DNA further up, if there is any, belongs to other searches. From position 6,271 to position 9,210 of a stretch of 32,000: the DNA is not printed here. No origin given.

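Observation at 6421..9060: The 879-aa anchored DUF5696-like protein may hide an unclassified glycoside-hydrolase-like TIM barrel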

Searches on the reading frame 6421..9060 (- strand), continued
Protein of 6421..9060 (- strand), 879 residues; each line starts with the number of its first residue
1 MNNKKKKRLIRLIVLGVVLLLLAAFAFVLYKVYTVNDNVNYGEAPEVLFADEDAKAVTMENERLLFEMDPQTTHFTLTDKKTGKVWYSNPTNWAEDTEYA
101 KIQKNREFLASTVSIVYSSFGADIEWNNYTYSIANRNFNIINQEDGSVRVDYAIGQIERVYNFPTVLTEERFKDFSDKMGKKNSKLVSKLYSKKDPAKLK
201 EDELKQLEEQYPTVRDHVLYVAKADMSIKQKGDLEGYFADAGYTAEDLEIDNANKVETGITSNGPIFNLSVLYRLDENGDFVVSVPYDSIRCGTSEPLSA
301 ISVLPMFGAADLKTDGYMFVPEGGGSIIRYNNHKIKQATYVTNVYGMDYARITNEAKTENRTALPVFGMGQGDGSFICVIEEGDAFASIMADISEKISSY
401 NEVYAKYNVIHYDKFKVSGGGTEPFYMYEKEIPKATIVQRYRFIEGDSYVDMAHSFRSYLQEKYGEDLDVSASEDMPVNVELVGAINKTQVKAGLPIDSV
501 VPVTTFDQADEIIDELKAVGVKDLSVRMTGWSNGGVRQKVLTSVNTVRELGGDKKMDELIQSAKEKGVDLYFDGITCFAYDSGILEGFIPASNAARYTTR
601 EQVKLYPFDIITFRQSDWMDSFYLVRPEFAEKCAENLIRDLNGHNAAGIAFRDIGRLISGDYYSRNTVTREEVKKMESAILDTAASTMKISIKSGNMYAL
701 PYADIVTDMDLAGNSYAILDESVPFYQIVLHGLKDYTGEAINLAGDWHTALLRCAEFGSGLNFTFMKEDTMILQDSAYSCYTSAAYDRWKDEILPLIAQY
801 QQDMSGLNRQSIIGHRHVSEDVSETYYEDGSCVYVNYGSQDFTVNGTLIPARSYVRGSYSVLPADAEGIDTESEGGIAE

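Call 74: find_encoding_contigs(protein=P0198, flank=9000, max_places=1)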
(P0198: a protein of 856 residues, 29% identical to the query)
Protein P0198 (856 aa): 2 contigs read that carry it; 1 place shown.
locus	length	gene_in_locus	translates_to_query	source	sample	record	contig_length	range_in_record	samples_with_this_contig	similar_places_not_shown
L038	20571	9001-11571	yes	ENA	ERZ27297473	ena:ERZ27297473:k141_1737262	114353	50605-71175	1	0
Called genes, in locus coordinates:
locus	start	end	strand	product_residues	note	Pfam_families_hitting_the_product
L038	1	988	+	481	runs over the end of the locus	PF02311:AraC_binding, PF07883:Cupin_2, PF12833:HTH_18, PF00165:HTH_AraC (weak)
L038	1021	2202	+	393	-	PF01208:URO-D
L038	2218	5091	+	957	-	PF01547:SBP_bac_1, PF13416:SBP_bac_8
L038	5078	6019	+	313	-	PF00528:BPD_transp_1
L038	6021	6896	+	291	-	PF00528:BPD_transp_1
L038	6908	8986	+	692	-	PF01436:NHL (faint), PF04893:Yip1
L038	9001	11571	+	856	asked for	PF18952:DUF5696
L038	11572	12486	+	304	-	-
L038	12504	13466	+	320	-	PF00528:BPD_transp_1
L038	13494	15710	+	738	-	-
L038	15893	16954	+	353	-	-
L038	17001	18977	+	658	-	PF08306:Glyco_hydro_98M, PF08307:Glyco_hydro_98C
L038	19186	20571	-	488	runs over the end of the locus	PF02610:AraA_N, PF24856:AraA_central, PF11762:Arabinose_Iso_C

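Call 77: search_solved_structures(query=A1, max_evalue=0.001, show_alignments=5)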
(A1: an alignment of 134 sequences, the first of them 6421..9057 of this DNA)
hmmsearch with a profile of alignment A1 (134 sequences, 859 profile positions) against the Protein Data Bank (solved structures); distinct sequences matched with E-value up to 0.001: 5.
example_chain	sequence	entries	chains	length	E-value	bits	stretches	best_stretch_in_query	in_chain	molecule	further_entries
5opq_A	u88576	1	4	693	6.4e-12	47.5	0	49-95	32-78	3,6-anhydro-D-galactosidase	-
8rzg_A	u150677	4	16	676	7.1e-12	47.4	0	51-95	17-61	Conserved hypothetical periplasmic protein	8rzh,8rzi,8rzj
8rzk_A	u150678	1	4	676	7.1e-12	47.4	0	51-95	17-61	Conserved hypothetical periplasmic protein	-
5wzq_A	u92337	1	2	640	9.3e-09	37.1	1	433-568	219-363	Alpha-N-acetylgalactosaminidase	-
5wzn_A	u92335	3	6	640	9.9e-09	37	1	434-564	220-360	Alpha-N-acetylgalactosaminidase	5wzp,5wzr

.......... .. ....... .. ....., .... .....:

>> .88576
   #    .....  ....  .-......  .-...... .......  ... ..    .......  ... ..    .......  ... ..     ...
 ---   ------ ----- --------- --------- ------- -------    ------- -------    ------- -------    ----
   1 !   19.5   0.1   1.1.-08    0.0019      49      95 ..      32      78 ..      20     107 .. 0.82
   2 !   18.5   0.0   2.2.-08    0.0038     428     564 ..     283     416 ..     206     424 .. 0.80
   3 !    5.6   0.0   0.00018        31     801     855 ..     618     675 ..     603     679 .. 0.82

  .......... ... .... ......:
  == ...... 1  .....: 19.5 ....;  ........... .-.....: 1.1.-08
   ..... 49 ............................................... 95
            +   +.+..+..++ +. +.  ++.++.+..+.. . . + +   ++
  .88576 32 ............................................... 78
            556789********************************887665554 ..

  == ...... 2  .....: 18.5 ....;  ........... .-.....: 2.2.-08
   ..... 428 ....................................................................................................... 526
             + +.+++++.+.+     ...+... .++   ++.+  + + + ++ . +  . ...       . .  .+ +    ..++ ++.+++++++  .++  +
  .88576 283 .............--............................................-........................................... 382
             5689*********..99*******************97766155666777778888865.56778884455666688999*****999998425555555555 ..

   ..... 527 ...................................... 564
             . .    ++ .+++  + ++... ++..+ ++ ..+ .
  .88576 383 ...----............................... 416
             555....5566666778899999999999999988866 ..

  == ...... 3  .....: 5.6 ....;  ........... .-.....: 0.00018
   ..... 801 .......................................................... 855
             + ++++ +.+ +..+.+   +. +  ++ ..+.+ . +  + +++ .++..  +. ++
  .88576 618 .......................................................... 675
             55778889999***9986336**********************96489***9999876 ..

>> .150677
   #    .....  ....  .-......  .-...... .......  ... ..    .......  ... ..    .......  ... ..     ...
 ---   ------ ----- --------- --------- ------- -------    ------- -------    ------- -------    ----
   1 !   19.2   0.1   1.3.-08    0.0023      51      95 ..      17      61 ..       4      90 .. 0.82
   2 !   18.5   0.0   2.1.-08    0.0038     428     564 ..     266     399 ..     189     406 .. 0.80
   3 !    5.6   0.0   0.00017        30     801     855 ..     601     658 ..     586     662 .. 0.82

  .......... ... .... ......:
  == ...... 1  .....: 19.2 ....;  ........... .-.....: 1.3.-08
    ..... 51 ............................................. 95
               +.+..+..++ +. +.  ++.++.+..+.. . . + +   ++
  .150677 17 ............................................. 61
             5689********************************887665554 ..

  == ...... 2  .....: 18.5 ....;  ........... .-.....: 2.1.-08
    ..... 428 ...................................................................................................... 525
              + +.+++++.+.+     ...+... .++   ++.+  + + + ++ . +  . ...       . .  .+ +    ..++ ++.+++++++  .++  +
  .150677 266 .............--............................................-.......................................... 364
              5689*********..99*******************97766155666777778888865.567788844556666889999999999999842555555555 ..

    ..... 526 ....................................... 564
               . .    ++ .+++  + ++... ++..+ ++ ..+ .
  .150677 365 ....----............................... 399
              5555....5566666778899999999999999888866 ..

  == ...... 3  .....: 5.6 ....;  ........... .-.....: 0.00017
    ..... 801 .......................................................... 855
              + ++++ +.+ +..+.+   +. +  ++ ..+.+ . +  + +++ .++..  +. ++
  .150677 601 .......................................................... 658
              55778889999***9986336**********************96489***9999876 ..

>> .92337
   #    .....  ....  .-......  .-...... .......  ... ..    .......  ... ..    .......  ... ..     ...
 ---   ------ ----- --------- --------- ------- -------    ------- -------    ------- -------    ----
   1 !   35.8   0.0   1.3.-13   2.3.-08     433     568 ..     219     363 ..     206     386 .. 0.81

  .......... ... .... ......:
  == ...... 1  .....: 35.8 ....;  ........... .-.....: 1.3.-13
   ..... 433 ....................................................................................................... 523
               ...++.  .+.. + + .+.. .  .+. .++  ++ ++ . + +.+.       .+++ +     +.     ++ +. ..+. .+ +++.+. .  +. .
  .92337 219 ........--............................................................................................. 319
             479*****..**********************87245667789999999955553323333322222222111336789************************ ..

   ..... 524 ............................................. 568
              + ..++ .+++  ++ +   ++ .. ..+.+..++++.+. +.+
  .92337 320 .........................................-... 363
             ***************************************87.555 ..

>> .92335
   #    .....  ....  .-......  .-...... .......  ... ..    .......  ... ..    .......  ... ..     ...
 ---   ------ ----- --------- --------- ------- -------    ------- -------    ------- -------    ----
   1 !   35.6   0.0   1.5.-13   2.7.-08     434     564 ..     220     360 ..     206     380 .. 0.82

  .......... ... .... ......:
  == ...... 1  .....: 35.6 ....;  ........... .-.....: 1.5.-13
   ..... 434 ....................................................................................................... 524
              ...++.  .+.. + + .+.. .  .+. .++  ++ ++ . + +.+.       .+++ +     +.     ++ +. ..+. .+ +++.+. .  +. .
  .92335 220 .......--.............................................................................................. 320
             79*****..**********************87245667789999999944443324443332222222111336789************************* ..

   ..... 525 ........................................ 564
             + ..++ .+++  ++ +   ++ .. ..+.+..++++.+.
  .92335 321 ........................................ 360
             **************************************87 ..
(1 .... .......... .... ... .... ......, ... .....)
